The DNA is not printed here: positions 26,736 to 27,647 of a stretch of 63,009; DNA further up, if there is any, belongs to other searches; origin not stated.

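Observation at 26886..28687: Two-gene ABC-ATPase + DUF4276 (Toprim-like) cassette: possible split OLD/PARIS-type defence module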

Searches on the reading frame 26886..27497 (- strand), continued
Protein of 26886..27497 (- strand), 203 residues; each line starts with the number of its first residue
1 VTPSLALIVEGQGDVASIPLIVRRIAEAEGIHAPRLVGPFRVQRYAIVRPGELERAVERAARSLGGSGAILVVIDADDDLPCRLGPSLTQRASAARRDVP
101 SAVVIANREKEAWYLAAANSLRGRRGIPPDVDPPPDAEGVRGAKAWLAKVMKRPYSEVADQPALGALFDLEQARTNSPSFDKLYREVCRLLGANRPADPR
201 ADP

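Call 29: fold_search(model_id=the predicted structure, library=viral)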
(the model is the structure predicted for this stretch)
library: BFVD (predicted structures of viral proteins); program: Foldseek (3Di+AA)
matches with E <= 10: 948; with E <= 0.001: 1
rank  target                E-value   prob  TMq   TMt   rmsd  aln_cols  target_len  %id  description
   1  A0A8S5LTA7            4.0e-04  1.00  0.55  0.53   6.6       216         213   15  RloB-like protein [Myoviridae sp. ct25F5]
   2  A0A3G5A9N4            3.3e-03  0.95  0.39  0.19   9.7       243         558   13  Uncharacterized protein [Hyperionvirus sp.]
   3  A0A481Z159            2.8e-02  0.57  0.32  0.34  17.2       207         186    5  Uncharacterized protein [Mimivirus LCMiAC01]
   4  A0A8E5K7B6            4.2e-02  0.63  0.26  0.10   7.3       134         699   13  (no name in the UniProt tables at hand)
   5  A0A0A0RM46            4.8e-02  0.25  0.26  0.26  14.9       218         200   13  VWFA domain-containing protein [Streptomyces phage Jay2Jay]
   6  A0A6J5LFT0            5.0e-02  0.54  0.27  0.14   6.5       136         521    8  COG1032 Fe-S oxidoreductase [uncultured Caudovirales phage]
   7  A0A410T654            6.0e-02  0.08  0.16  0.12  16.7       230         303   13  (no name in the UniProt tables at hand)
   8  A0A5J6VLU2            6.8e-02  0.35  0.33  0.26  13.7       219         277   10  Alpha/beta hydrolase family protein [Megaviridae environmental sample]
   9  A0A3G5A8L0            7.2e-02  0.54  0.40  0.15  13.4       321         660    6  Dynamin family GTPase [Hyperionvirus sp.]
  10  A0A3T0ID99            7.6e-02  0.66  0.29  0.38   6.6       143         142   11  (no name in the UniProt tables at hand)
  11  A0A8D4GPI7            8.0e-02  0.28  0.30  0.27  15.2       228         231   11  (no name in the UniProt tables at hand)
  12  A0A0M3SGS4            8.5e-02  0.57  0.25  0.20   7.1       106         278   15  (no name in the UniProt tables at hand)
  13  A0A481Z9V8            9.0e-02  0.77  0.29  0.37   5.0       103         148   12  Uncharacterized protein [Pithovirus LCPAC304]
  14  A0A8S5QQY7            9.6e-02  0.41  0.32  0.33  12.0       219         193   13  Multimeric flavodoxin WrbA [Myoviridae sp. ctgXL3]
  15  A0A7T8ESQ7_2          1.0e-01  0.69  0.28  0.08   5.2       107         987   11  (no name in the UniProt tables at hand)
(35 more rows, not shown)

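Call 41: search_protein_representatives(alignment_id=A1)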
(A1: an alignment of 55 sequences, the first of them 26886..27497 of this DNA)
Query: 55 sequences, 200 profile positions. Proteins with E-value up to 0.001 (for the whole library): 4092; up to 1e-10: 2488; up to 1e-30: 1066. The best 150 are listed.
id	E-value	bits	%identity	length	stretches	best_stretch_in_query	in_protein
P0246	1.7e-83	295.4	-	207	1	1-197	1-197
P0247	7.1e-82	290.1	-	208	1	4-197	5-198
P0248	1.1e-79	282.9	-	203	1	3-196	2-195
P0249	8.8e-79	280.0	-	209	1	1-198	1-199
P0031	1.8e-78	279.0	-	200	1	4-196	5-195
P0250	2.0e-77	275.6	-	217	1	4-195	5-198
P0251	6.5e-77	273.9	-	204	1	1-198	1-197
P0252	8.1e-77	273.6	-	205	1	3-196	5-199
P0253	1.8e-76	272.5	-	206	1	3-194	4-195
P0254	2.3e-75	268.9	-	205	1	2-198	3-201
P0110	2.5e-75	268.8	-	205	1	2-198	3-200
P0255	2.1e-74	265.8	-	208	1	2-195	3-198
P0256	2.2e-74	265.7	-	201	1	4-194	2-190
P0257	6.6e-74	264.1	-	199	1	4-194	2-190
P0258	1.5e-73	262.9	-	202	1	4-198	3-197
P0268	1.7e-69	249.7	-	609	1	4-196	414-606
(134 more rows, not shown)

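Call 44: search_protein_families(library=padloc, alignment_id=A2, max_evalue=0.00001)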
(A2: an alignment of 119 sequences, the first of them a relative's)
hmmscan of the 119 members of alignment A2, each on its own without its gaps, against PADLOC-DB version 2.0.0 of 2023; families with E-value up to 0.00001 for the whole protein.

A. member 1, L002:7832-8683:+ (283 aa): 0 families

B. families by the number of members that match (of 119 scanned): 217 families (the first 25 are shown)
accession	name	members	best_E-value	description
PDLC04135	mad3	5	3.5e-27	mads_3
PDLC02980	AriA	5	1.1e-26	-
PDLC04178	HEC-01A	4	2.8e-161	-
PDLC04175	HEC-01A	4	1.3e-42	-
PDLC04180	HEC-01A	4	1.6e-42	-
PDLC04176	HEC-01A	4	1.6e-41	-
PDLC04182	HEC-01A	4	5.5e-39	-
PDLC04184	HEC-01A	4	1.1e-33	-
PDLC04177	HEC-01A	4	1.9e-33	-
PDLC04183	HEC-01A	4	2e-33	-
PDLC04179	HEC-01A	4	1.4e-30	-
PDLC04391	PDC-M07A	4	1.6e-29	-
PDLC04389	PDC-M07A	4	1.9e-27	-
PDLC04144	HEC-01B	4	1e-26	-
PDLC04393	PDC-M07A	4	2.2e-25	-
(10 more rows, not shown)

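Call 45: search_protein_families(library=pfam, alignment_id=A2, max_evalue=0.00001)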
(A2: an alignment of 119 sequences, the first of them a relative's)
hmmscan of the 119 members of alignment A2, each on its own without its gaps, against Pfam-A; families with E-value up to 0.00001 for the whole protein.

A. member 1, L002:7832-8683:+ (283 aa): 1 family
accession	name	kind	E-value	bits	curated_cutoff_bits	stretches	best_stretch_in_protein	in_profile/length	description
PF05721.19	PhyH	-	9.6e-38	131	22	1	10-241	1-213/213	Phytanoyl-CoA dioxygenase (PhyH)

B. families by the number of members that match (of 119 scanned): 116 families (the first 25 are shown)
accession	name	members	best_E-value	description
PF00884.28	Sulfatase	15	1.8e-53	Sulfatase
PF16347.10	SGSH_C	15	8.3e-23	N-sulphoglucosamine sulphohydrolase, C-terminal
PF01663.27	Phosphodiest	15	2.2e-10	Type I phosphodiesterase / nucleotide pyrophosphatase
PF05721.19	PhyH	14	1.8e-40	Phytanoyl-CoA dioxygenase (PhyH)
PF13561.12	adh_short_C2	6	1.8e-63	Enoyl-(Acyl carrier protein) reductase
PF00106.31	adh_short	6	9.8e-53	short chain dehydrogenase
PF08659.16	KR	6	4.6e-13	KR domain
PF13304.12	AAA_21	5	1.3e-26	AAA domain, putative AbiEii toxin, Type IV TA system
PF02463.25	SMC_N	5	1.5e-12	RecF/RecN/SMC N terminal domain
PF07719.23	TPR_2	4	4.2e-45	Tetratricopeptide repeat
PF13175.12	AAA_15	4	7.1e-17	AAA ATPase domain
PF14559.12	TPR_19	3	2e-36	Tetratricopeptide repeat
PF07969.17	Amidohydro_3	2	1.3e-93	Amidohydrolase family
PF13378.12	MR_MLE_C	2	2.6e-65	Enolase C-terminal domain-like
PF07992.20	Pyr_redox_2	2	4.6e-60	Pyridine nucleotide-disulphide oxidoreductase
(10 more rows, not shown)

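Call 59: find_encoding_contigs(protein=P0015, flank=8000, max_places=3)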
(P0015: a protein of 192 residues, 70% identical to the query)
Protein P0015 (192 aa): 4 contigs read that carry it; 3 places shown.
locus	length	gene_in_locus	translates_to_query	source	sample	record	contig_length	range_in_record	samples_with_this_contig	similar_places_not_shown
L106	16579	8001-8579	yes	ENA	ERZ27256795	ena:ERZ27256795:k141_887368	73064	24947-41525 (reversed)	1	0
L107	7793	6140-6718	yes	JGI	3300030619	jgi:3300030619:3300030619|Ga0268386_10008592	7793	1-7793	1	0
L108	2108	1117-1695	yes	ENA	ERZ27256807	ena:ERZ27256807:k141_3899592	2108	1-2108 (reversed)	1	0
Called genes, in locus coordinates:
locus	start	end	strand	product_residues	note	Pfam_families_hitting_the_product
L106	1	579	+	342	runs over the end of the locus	PF04371:PAD_porph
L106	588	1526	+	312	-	PF20030:bpMoxR, PF01078:Mg_chelatase (faint), PF00158:Sigma54_activat (faint), PF05496:RuvB_N (faint), PF07726:AAA_3, PF07728:AAA_5, PF00004:AAA (weak), PF17863:AAA_lid_2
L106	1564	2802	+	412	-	PF01882:DUF58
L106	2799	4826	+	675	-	PF11992:TgpA_N, PF01841:Transglut_core, PF13559:DUF4129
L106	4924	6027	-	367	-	-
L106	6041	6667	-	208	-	PF27545:CsoS1D_N, PF00936:BMC (faint)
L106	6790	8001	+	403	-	PF02463:SMC_N, PF13175:AAA_15, PF13476:AAA_23 (weak), PF13555:AAA_29 (faint), PF13304:AAA_21, PF13175:AAA_15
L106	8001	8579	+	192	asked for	PF14103:DUF4276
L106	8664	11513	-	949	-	PF00005:ABC_tran (faint), PF02463:SMC_N (faint), PF03193:RsgA_GTPase (faint), PF13191:AAA_16 (faint), PF13476:AAA_23 (faint), PF13555:AAA_29 (faint), PF17760:UvrA_inter, PF17755:UvrA_DNA-bind, +3 more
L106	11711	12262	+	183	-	PF05685:Uma2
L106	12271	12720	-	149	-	PF00692:dUTPase, PF22769:DCD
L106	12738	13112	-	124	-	PF01476:LysM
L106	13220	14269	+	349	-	PF21016:RlmN_N, PF04055:Radical_SAM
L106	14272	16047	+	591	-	PF02366:PMT, PF13231:PMT_2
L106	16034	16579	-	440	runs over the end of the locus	PF00202:Aminotran_3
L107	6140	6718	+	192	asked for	PF14103:DUF4276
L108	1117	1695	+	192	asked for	PF14103:DUF4276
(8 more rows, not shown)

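Call 63: find_encoding_contigs(protein=P0001, flank=3000, max_places=3)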
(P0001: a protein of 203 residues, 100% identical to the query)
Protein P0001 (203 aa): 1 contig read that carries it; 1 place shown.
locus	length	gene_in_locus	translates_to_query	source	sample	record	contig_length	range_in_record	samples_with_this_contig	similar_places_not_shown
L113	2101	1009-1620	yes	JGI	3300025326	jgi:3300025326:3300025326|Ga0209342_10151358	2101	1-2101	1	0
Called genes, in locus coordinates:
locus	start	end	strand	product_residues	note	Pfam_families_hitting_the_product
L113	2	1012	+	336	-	?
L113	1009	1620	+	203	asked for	PF14103:DUF4276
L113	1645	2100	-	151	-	?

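Call 79: search_protein_families(library=phrogs, proteins=[window:26886-27497:-], max_evalue=0.01)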
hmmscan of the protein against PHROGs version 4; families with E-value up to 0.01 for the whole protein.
window:26886-27497:- (203 aa): 0 families

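Call 80: search_dna_similar(query=window:26886-27497:-, collection=plasmids, mode=protein, max_evalue=0.00001, max_rows=15)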
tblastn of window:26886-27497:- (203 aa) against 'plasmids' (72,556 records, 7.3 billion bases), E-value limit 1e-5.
Records with a match: 3; places in all: 3; records where one place covers at least 80% of the query: 3.
Best place of each record, by identity: <60% 3.
By first word of the organism name: Streptomyces 3.
By predicted mobility (MOB-suite, as given by PLSDB): non-mobilizable 3.
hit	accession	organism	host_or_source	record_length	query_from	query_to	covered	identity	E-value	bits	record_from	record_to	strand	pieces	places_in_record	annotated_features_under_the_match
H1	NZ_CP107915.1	Streptomyces sp. NBC_00445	-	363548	2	199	98%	37.8%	3e-23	103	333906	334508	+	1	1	DUF4276 family protein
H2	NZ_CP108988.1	Streptomyces sp. NBC_00723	-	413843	1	192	95%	37.2%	2e-28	118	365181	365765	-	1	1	DUF4276 family protein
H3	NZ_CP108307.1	Streptomyces sp. NBC_00015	-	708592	1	192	95%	37.2%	3e-28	118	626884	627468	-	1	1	DUF4276 family protein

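Call 81: search_dna_similar(query=window:26886-27497:-, collection=phages, mode=protein, max_evalue=0.001, max_rows=10)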
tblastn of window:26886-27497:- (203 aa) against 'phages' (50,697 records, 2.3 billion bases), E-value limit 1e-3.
Records with a match: 1; places in all: 1; records where one place covers at least 80% of the query: 1.
Best place of each record, by identity: <60% 1.
By first word of the organism name: Bacteriophage 1.
By host as written in the record: - 1.
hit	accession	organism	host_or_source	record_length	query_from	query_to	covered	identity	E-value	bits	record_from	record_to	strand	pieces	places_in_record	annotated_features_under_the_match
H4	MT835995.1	Bacteriophage sp.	human fecal samples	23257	1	191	94%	31.1%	3e-17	85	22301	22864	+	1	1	record has no annotation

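Call 82: get_annotated_region(hit=H2, flank=9000)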
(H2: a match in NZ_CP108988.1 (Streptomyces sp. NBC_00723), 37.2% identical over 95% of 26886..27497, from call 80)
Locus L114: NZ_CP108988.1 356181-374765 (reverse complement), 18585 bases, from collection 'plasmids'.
description: Streptomyces sp. NBC_00723 plasmid unnamed1, complete sequence
organism: Streptomyces sp. NBC_00723 (NCBI taxid 2903673)
taxonomy: Bacteria; Actinomycetota; Actinomycetes; Kitasatosporales; Streptomycetaceae; Streptomyces; Streptomyces sp. NBC 00723
host: -; source: -; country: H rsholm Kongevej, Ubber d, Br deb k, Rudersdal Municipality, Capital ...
typing (MOB-suite, as given by PLSDB): non-mobilizable
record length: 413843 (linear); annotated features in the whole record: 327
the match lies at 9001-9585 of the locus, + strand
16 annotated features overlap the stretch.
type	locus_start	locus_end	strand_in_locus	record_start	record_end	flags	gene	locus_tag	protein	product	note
CDS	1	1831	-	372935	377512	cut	-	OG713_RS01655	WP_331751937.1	AAA domain-containing protein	-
CDS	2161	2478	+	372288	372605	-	-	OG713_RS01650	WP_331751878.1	hypothetical protein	-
CDS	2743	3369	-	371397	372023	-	-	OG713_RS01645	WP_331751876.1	recombinase family protein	GO:0006310 - DNA recombination [Evidence IEA]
CDS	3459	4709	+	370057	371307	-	-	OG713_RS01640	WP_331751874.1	IS701 family transposase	-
CDS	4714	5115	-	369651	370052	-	-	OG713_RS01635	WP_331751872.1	hypothetical protein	-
CDS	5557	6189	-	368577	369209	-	-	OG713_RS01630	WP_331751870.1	TetR family transcriptional regulator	-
CDS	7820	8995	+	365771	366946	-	-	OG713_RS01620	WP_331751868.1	AAA family ATPase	-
CDS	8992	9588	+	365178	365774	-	-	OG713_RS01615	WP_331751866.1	DUF4276 family protein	-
CDS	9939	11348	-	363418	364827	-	-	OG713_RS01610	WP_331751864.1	hypothetical protein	-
CDS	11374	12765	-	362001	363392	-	-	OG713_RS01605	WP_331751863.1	hypothetical protein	-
CDS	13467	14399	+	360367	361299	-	-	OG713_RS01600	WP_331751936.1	conjugal transfer protein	-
CDS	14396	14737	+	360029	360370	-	-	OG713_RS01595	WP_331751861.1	hypothetical protein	-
CDS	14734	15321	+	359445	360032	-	-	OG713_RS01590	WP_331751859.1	hypothetical protein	-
CDS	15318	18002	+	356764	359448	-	-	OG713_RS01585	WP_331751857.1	ATP-binding protein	-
CDS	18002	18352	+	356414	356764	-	-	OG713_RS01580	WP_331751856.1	hypothetical protein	-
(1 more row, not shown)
